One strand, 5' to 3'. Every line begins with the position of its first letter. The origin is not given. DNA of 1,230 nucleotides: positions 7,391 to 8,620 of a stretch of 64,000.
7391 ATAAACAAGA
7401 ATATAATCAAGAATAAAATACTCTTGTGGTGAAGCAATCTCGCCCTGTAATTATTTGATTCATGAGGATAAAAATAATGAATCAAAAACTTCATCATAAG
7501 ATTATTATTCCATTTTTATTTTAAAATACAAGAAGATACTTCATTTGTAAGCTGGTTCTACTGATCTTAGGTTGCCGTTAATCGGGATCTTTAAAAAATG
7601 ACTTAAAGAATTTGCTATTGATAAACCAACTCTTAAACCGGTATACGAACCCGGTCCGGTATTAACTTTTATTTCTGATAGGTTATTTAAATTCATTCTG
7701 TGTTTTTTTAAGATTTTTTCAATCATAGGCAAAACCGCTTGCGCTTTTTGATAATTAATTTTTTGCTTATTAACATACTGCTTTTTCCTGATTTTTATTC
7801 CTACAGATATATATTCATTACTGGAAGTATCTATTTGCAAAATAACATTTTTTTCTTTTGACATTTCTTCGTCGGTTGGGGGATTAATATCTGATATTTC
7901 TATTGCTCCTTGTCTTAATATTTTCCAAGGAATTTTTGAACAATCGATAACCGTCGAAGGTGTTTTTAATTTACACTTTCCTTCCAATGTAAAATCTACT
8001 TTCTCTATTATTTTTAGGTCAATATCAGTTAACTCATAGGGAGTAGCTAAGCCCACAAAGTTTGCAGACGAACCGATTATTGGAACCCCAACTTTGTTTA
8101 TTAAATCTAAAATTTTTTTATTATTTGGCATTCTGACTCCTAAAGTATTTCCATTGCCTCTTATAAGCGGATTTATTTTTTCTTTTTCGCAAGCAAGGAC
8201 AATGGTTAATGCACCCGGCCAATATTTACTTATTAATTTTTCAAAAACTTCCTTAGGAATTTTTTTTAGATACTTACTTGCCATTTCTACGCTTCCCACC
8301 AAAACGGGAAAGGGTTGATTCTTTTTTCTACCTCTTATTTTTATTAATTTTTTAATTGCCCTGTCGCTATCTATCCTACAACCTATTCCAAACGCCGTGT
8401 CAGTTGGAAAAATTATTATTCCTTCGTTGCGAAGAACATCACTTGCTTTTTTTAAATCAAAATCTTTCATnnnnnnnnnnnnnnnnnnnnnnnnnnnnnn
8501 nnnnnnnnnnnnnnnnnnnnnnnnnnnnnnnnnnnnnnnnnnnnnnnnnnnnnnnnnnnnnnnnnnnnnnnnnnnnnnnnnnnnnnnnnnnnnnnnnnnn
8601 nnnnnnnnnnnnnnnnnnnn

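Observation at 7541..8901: TsaC(YrdC)-TsaB(N-domain) fusion next to tsaE, with tsaD 24 kb away: a compacted t6A machinery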

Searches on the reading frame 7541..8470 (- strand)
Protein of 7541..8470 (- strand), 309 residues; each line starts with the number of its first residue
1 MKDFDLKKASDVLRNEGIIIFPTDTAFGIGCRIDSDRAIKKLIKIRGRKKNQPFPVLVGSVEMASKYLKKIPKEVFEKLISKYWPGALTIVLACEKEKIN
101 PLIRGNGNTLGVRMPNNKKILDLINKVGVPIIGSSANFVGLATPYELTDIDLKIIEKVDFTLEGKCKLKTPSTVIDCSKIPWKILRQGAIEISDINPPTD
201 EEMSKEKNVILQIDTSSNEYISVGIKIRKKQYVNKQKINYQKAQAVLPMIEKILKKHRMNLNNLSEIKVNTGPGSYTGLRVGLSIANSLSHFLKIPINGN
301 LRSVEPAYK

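Call 3: search_protein_families(library=pfam, proteins=[window:7541-8470:-], max_evalue=1)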
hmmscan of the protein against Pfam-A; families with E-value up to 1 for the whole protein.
window:7541-8470:- (309 aa): 3 families
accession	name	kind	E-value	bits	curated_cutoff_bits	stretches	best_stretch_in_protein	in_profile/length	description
PF01300.24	Sua5_yciO_yrdC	-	1.5e-48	165.1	25.1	1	12-188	2-178/178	Telomere recombination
PF00814.31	TsaD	-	2.6e-12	47.5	24.8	1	243-297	30-84/264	tRNA N6-adenosine threonylcarbamoyltransferase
PF04404.17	ERF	-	0.05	14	25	1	225-265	12-53/153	ERF superfamily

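Call 4: search_protein_families(library=ncbifam, proteins=[window:7541-8470:-], max_evalue=1)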
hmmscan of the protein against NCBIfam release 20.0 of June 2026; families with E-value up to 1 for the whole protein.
window:7541-8470:- (309 aa): 9 families
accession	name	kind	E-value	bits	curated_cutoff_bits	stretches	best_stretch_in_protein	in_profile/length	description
TIGR00057.1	TIGR00057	equivalog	8.6e-47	159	123.2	1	6-194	11-196/202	L-threonylcarbamoyladenylate synthase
NF007919.1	PRK10634.1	equivalog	5.5e-24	84.6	175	1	11-177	3-169/176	L-threonylcarbamoyladenylate synthase type 1 TsaC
TIGR03725.1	T6A_YeaZ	equivalog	4.6e-19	69.2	69.3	1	210-297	1-88/212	tRNA (adenosine(37)-N6)-threonylcarbamoyltransferase complex dimerization subunit type 1 TsaB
TIGR03723.1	T6A_TsaD_YgjD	equivalog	1.5e-06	27.6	296.1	1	243-297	50-104/314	tRNA (adenosine(37)-N6)-threonylcarbamoyltransferase complex transferase subunit TsaD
TIGR00329.1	gcp_kae1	subfamily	3.9e-06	26.3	207.8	1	231-297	37-103/305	tRNA (adenosine(37)-N6)-threonylcarbamoyltransferase complex transferase subunit TsaD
TIGR00143.1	hypF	equivalog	9.4e-06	24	466.1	1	7-149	195-333/741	carbamoyltransferase HypF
TIGR03722.2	arch_KAE1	equivalog_domain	4.6e-05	22.7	375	1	238-299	42-103/323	KEOPS complex N(6)-L-threonylcarbamoyladenine synthase Kae1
NF007174.0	PRK09605.1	equivalog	0.0046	15.5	447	1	240-299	46-105/535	bifunctional N(6)-L-threonylcarbamoyladenine synthase/serine/threonine protein kinase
NF047817.1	LIC13411_adhesin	equivalog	0.073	13.2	150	1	224-288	130-194/210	LIC13411 family adhesin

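Call 5: find_homologous_proteins(query=window:7541-8470:-)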
Query window:7541-8470:- (309 aa): 4263 proteins with E <= 0.001 among 7039 candidates; the best 120 are listed.
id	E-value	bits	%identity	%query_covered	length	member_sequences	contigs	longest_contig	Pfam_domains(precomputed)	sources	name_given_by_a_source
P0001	7.6e-198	674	100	100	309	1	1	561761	PF00814.32,PF01300.25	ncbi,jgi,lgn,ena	-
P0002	2.0e-155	535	80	100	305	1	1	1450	PF00814.32,PF01300.25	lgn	-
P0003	4.8e-148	511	78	100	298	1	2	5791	PF00814.32,PF01300.25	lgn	-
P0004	1.5e-112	394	62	98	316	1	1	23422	PF00814.32,PF01300.25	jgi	jgi:L-threonylcarbamoyladenylate synthase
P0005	3.3e-107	376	59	99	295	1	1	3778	PF00814.32,PF01300.25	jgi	jgi:L-threonylcarbamoyladenylate synthase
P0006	1.0e-106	375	59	95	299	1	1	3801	PF00814.32,PF01300.25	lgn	-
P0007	3.9e-106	373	61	98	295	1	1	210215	PF00814.32,PF01300.25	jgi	-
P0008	6.2e-106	372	59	99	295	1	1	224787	PF00814.32,PF01300.25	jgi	jgi:L-threonylcarbamoyladenylate synthase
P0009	6.7e-106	372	59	99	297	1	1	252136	PF00814.32,PF01300.25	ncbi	-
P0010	7.1e-105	369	61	99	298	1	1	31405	PF00814.32,PF01300.25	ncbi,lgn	-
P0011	2.6e-104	367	57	99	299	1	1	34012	PF00814.32,PF01300.25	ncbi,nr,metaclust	ncbi:MAG: hypothetical protein A2W22_06465 [Candidatus Levybacteria bacterium RBG_16_35_11]|nr:MAG: 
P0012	1.0e-103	365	56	98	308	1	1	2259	PF00814.32,PF01300.25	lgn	-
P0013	1.3e-102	361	57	98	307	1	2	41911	PF00814.32,PF01300.25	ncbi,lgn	-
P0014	6.5e-101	356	55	99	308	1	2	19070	PF00814.32,PF01300.25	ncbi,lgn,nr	ncbi:L-threonylcarbamoyladenylate synthase [Patescibacteria group bacterium]|nr:L-threonylcarbamoyla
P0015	1.3e-100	355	60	99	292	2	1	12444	PF00814.32,PF01300.25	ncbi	-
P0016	4.0e-100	353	52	99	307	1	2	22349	PF00814.32,PF01300.25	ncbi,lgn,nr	ncbi:MAG: L-threonylcarbamoyladenylate synthase [Patescibacteria group bacterium]|nr:L-threonylcarba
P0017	1.1e-99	352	55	99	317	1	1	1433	PF00814.32,PF01300.25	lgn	-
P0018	5.3e-98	346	56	98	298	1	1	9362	PF00814.32,PF01300.25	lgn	-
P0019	1.2e-97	345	54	98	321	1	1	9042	PF00814.32,PF01300.25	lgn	-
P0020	1.3e-97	345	56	99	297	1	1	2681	PF00814.32,PF01300.25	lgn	-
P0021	8.8e-97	342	55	99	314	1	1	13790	PF00814.32,PF01300.25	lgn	-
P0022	2.5e-96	341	53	98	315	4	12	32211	PF00814.32,PF01300.25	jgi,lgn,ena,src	-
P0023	3.8e-96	340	54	98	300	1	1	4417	PF00814.32,PF01300.25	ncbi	-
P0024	6.9e-96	339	56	98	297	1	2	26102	PF00814.32,PF01300.25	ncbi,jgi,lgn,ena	-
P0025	1.6e-95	338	54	99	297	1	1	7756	PF00814.32,PF01300.25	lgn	-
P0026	9.3e-95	336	54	98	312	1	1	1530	PF00814.32,PF01300.25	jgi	jgi:L-threonylcarbamoyladenylate synthase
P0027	1.6e-94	335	52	96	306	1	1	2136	PF00814.32,PF01300.25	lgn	-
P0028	5.0e-94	333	53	99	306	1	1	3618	PF00814.32,PF01300.25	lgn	-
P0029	7.1e-94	333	53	99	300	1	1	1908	PF00814.32,PF01300.25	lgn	-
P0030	8.0e-94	333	55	100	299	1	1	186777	PF00814.32,PF01300.25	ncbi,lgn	ncbi:MAG: L-threonylcarbamoyladenylate synthase [Candidatus Levyibacteriota bacterium]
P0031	9.8e-94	332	54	95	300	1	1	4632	PF00814.32,PF01300.25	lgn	-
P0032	1.5e-93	332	48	95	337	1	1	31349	PF00814.32,PF01300.25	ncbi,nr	ncbi:MAG: L-threonylcarbamoyladenylate synthase [Candidatus Levybacteria bacterium]|nr:L-threonylcar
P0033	2.3e-93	331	55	98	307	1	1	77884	PF00814.32,PF01300.25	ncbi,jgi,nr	ncbi:threonylcarbamoyl-AMP synthase [Candidatus Microgenomates bacterium]|nr:MAG: threonylcarbamoyl-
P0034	3.1e-93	331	55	94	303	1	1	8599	PF00814.32,PF01300.25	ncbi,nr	ncbi:MAG: L-threonylcarbamoyladenylate synthase [bacterium]|nr:L-threonylcarbamoyladenylate synthase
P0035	3.1e-93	331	54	99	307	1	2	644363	PF00814.32,PF01300.25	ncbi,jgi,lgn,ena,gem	-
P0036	3.7e-93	330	50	100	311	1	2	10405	PF00814.32,PF01300.25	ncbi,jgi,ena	-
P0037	3.7e-93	330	53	95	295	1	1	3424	PF00814.32,PF01300.25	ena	-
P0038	7.5e-93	329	53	98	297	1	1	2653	PF00814.32,PF01300.25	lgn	-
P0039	1.2e-92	329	53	95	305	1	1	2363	PF00814.32,PF01300.25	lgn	-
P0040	1.8e-92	328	55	99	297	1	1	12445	PF00814.32,PF01300.25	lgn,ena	-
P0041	2.2e-92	328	52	98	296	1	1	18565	PF00814.32,PF01300.25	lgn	-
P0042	2.5e-92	328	53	95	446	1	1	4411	PF00814.32,PF01300.25,PF02367.24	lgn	-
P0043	3.3e-92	327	53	96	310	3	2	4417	PF00814.32,PF01300.25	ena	-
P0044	3.9e-92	327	53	99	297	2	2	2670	PF00814.32,PF01300.25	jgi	-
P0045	1.5e-91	325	53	95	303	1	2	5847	PF00814.32,PF01300.25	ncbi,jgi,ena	-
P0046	2.0e-91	325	53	95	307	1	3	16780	PF00814.32,PF01300.25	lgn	-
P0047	8.1e-91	323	51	95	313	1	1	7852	PF00814.32,PF01300.25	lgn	-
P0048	1.1e-90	322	51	99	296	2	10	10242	PF00814.32,PF01300.25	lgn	-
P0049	1.1e-90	322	53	95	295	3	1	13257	PF00814.32,PF01300.25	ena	-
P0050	2.2e-90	321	55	96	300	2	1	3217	PF00814.32,PF01300.25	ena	-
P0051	5.6e-90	320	53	95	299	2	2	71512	PF00814.32,PF01300.25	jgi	jgi:L-threonylcarbamoyladenylate synthase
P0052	1.3e-89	319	52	95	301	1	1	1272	PF00814.32,PF01300.25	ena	-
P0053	1.4e-89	319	51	95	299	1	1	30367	PF00814.32,PF01300.25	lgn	-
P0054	1.5e-89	319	50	98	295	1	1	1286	PF00814.32,PF01300.25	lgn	-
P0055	2.3e-89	318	53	94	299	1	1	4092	PF00814.32,PF01300.25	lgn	-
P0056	2.7e-89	318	50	99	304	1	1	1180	PF00814.32,PF01300.25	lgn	-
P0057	3.9e-89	317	49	98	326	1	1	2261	PF00814.32,PF01300.25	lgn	-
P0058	4.6e-89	317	54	94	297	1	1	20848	PF00814.32,PF01300.25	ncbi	-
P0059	5.2e-89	317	52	98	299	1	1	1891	PF00814.32,PF01300.25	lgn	-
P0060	5.2e-89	317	51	95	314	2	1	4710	PF00814.32,PF01300.25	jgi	-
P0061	2.1e-88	315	49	100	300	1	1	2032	PF00814.32,PF01300.25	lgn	-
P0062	2.4e-88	315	52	95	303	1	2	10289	PF00814.32,PF01300.25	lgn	-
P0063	4.7e-88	314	51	95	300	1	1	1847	PF00814.32,PF01300.25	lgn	-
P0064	5.1e-88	313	50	99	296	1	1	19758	PF00814.32,PF01300.25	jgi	-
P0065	5.3e-88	313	47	98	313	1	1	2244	PF00814.32,PF01300.25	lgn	-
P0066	6.1e-88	313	52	96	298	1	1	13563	PF00814.32,PF01300.25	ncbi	-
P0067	6.2e-88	313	53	95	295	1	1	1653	PF00814.32,PF01300.25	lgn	-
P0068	8.8e-88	313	48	99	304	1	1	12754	PF00814.32,PF01300.25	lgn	-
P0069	2.1e-87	311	52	98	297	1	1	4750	PF00814.32,PF01300.25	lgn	-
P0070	2.7e-87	311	50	98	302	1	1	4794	PF00814.32,PF01300.25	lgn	-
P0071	6.1e-87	310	52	95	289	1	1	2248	PF00814.32,PF01300.25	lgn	-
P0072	6.2e-87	310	48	99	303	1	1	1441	PF00814.32,PF01300.25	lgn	-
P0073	1.9e-86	308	49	99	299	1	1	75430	PF00814.32,PF01300.25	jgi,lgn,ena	-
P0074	8.7e-86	306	54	94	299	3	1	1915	PF00814.32,PF01300.25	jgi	-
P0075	9.2e-86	306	51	96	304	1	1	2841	PF00814.32,PF01300.25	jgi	jgi:L-threonylcarbamoyladenylate synthase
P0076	1.0e-85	306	51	95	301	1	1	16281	PF00814.32,PF01300.25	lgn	-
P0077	3.1e-85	304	52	94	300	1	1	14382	PF00814.32,PF01300.25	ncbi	-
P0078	3.1e-85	304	50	96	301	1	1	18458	PF00814.32,PF01300.25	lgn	-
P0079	8.1e-85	303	49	96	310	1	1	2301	PF00814.32,PF01300.25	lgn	-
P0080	1.1e-84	303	50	96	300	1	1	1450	PF00814.32,PF01300.25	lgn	-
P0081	1.2e-84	302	50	98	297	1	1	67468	PF00814.32,PF01300.25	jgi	jgi:L-threonylcarbamoyladenylate synthase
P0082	1.6e-84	302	49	98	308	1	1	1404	PF00814.32,PF01300.25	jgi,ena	-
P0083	1.6e-84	302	49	98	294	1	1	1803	PF00814.32,PF01300.25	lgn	-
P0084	2.0e-84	302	50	95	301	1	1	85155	PF00814.32,PF01300.25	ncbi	-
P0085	2.2e-84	302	46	98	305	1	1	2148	PF00814.32,PF01300.25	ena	-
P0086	2.3e-84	301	51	95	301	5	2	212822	PF00814.32,PF01300.25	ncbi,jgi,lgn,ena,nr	ncbi:MAG: hypothetical protein COY68_04070 [Candidatus Levybacteria bacterium CG_4_10_14_0_8_um_filt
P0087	3.0e-84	301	49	94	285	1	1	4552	PF00814.32,PF01300.25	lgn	-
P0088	3.2e-84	301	49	98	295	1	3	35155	PF00814.32,PF01300.25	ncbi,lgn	-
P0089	3.3e-84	301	49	98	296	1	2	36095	PF00814.32,PF01300.25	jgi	jgi:L-threonylcarbamoyladenylate synthase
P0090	4.4e-84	301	48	95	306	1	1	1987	PF00814.32,PF01300.25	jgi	jgi:L-threonylcarbamoyladenylate synthase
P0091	1.0e-83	299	50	95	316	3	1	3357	PF00814.32,PF01300.25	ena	-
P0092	2.5e-83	298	47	98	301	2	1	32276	PF00814.32,PF01300.25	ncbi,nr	ncbi:threonylcarbamoyl-AMP synthase [Candidatus Woesebacteria bacterium]|nr:threonylcarbamoyl-AMP sy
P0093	2.7e-83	298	53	95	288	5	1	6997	PF00814.32,PF01300.25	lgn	-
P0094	7.8e-83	296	49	95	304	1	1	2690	PF00814.32,PF01300.25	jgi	jgi:L-threonylcarbamoyladenylate synthase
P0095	9.6e-83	296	47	98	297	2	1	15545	PF00814.32,PF01300.25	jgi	jgi:L-threonylcarbamoyladenylate synthase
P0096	1.5e-82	295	47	98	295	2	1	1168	PF00814.32,PF01300.25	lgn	-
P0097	1.9e-82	295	50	96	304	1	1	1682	PF00814.32,PF01300.25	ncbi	-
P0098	2.8e-82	295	46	95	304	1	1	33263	PF00814.32,PF01300.25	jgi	jgi:L-threonylcarbamoyladenylate synthase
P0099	5.0e-82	294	51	96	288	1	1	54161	PF00814.32,PF01300.25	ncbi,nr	ncbi:MAG: L-threonylcarbamoyladenylate synthase [Candidatus Levybacteria bacterium]|nr:L-threonylcar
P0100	2.2e-81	292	49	99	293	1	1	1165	PF00814.32,PF01300.25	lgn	-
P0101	2.3e-81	292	49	98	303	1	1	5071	PF00814.32,PF01300.25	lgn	-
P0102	2.3e-81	292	49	96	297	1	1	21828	PF00814.32,PF01300.25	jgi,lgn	jgi:L-threonylcarbamoyladenylate synthase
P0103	2.7e-81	291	51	95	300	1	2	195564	PF00814.32,PF01300.25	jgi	-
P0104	4.7e-81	291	48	95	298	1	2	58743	PF00814.32,PF01300.25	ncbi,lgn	-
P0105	4.9e-81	291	48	98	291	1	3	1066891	PF00814.32,PF01300.25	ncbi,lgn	-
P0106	1.1e-80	289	45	97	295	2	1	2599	PF00814.32,PF01300.25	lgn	-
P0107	2.9e-80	288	48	99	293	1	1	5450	PF00814.32,PF01300.25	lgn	-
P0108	3.7e-80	288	48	95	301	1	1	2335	PF00814.32,PF01300.25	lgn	-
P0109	4.0e-80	288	48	98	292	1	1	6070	PF00814.32,PF01300.25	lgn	-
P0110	5.3e-80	287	49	95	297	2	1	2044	PF00814.32,PF01300.25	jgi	jgi:L-threonylcarbamoyladenylate synthase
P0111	8.7e-80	286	50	98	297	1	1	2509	PF00814.32,PF01300.25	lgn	-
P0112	9.5e-80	286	50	96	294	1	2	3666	PF00814.32,PF01300.25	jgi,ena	jgi:L-threonylcarbamoyladenylate synthase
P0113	1.4e-79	286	50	98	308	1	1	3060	PF00814.32,PF01300.25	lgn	-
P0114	3.7e-79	284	46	99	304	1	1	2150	PF00814.32,PF01300.25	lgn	-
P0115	3.8e-79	284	46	100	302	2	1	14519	PF00814.32,PF01300.25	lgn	-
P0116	3.9e-79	284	48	91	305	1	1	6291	PF00814.32,PF01300.25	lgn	-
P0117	1.2e-78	283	47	98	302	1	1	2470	PF00814.32,PF01300.25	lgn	-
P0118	4.2e-78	281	48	95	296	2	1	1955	PF00814.32,PF01300.25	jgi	-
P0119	6.8e-77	277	47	98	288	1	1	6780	PF00814.32,PF01300.25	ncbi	-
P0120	1.6e-76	276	47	100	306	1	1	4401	PF00814.32,PF01300.25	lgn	-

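Call 16: find_related_loci(query=A1, collection=genome_contigs, flank=10000)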
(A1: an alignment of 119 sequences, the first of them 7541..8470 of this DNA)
Query A1 (309 aa) in genome_contigs; peptide patterns used: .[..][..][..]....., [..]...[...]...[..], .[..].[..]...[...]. (x = any residue, [..] = any of these).
600 stretches matched a pattern (row limit reached: there are more); 591 encode a relative of the query (tblastn E <= 1e-3); the best 80 are kept; 80 distinct loci.
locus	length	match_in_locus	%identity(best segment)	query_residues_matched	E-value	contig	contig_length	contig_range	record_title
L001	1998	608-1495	47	6-308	1e-96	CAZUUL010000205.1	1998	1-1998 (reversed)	MAG TPA_asm: uncultured Gammaproteobacteria bacterium isolate binchicken_co95_36 genome assembly, contig: NODE_49588_len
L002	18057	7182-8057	50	5-299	1e-98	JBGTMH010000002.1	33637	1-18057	MAG: Patescibacteria group bacterium isolate JTS-RE358 k141_11995460, whole genome shotgun sequence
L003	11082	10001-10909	48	5-309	1e-85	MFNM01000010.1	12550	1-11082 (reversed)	MAG: Candidatus Levybacteria bacterium RIFCSPHIGHO2_01_FULL_37_33 rifcsphigho2_01_scaffold_14445, whole genome shotgun s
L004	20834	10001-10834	46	5-298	8e-83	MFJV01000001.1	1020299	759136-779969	MAG: Candidatus Gottesmanbacteria bacterium RIFCSPLOWO2_01_FULL_43_11b rifcsplowo2_01_scaffold_30, whole genome shotgun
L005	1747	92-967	44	6-308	3e-85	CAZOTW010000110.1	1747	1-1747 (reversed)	MAG TPA_asm: uncultured Gammaproteobacteria bacterium isolate SRP080215_co1_129 genome assembly, contig: NODE_223751_len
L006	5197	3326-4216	43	1-309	6e-80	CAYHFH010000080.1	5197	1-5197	MAG TPA_asm: uncultured Gammaproteobacteria bacterium isolate ERP119705_co10_87 genome assembly, contig: NODE_12379_leng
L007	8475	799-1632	43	6-295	2e-77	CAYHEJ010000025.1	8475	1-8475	MAG TPA_asm: uncultured Gammaproteobacteria bacterium isolate ERP119705_co10_156 genome assembly, contig: NODE_6695_leng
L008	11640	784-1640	59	3-298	5e-84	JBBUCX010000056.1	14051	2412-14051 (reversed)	MAG: Patescibacteria group bacterium isolate H51-bin115_1 H51_bin115_1_000000000056, whole genome shotgun sequence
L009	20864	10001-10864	41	7-299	2e-67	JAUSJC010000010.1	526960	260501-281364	MAG: Candidatus Curtissbacteria bacterium isolate E14_metabat.bin.284 E14_k141_194071, whole genome shotgun sequence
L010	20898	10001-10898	55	5-309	6e-86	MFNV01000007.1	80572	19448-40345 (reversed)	MAG: Candidatus Levybacteria bacterium RIFCSPHIGHO2_01_FULL_41_15 rifcsphigho2_01_scaffold_812, whole genome shotgun seq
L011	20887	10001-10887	53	5-308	5e-78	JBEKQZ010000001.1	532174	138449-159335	MAG: Candidatus Levyibacteriota bacterium isolate SPRUCE 49 SPRUCE_49_1, whole genome shotgun sequence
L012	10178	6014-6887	55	1-299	2e-82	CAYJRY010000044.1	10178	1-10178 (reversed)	MAG TPA_asm: uncultured Gammaproteobacteria bacterium isolate ERP125453_co1_466 genome assembly, contig: NODE_7708_lengt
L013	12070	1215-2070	51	5-299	7e-79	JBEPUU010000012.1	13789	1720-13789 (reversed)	MAG: bacterium isolate 22E.metabat2_refined.014_sub NODE_3869_length_13789_cov_5.028761, whole genome shotgun sequence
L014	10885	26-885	53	3-299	2e-62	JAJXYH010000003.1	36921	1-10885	MAG: bacterium isolate BP6.bin75 NODE_1527_length_36921_cov_1.852231, whole genome shotgun sequence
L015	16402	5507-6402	52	5-308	5e-70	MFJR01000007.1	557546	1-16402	MAG: Candidatus Gottesmanbacteria bacterium RIFCSPLOWO2_01_FULL_39_12b rifcsplowo2_01_scaffold_21, whole genome shotgun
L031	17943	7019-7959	45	8-309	2e-60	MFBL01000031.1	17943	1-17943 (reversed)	MAG: Candidatus Curtissbacteria bacterium RIFCSPHIGHO2_12_FULL_41_17 rifcsphigho2_12_scaffold_35911, whole genome shotgu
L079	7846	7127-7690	34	5-195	3e-29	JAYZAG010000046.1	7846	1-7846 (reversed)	MAG: Thermoproteota archaeon isolate XB_MAG1178 DB_MAG1178_0046, whole genome shotgun sequence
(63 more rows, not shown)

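Call 20: predict_structure(alignment_id=A1)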
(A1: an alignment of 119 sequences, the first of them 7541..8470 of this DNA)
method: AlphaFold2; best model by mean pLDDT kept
length: 309 residues; sequences in the alignment: 119
mean_pLDDT: 93.1   pTM: 0.69
mean pLDDT of the five models: 93.1, 92.9, 92.5, 92.4, 91.6
residues with pLDDT >= 90: 258; 70-90: 35; 50-70: 16; < 50: 0
segments of 3 or more residues with pLDDT < 50: none
pLDDT, mean of each block of 10 residues (from residue 1): 87 98 98 98 96 97 98 95 97 98 97 97 98 96 97 98 96 95 95 73 70 95 94 91 86 96 95 89 95 93 79
secondary structure, 60 per line:
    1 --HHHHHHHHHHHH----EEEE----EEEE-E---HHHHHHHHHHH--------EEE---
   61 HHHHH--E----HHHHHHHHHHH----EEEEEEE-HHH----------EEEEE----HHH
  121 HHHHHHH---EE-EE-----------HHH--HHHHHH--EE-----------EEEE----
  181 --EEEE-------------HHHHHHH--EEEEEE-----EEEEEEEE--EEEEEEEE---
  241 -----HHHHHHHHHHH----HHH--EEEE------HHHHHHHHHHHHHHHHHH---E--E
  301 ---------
elements in order: H3-14 E19-22 E27-30 H36-46 E55-57 H61-65 H73-83 E88-94 E109-113 H118-127 H152-157 E173-176 E183-186 H200-206 E209-214 E220-227 E230-237 H246-256 E266-269 H276-293
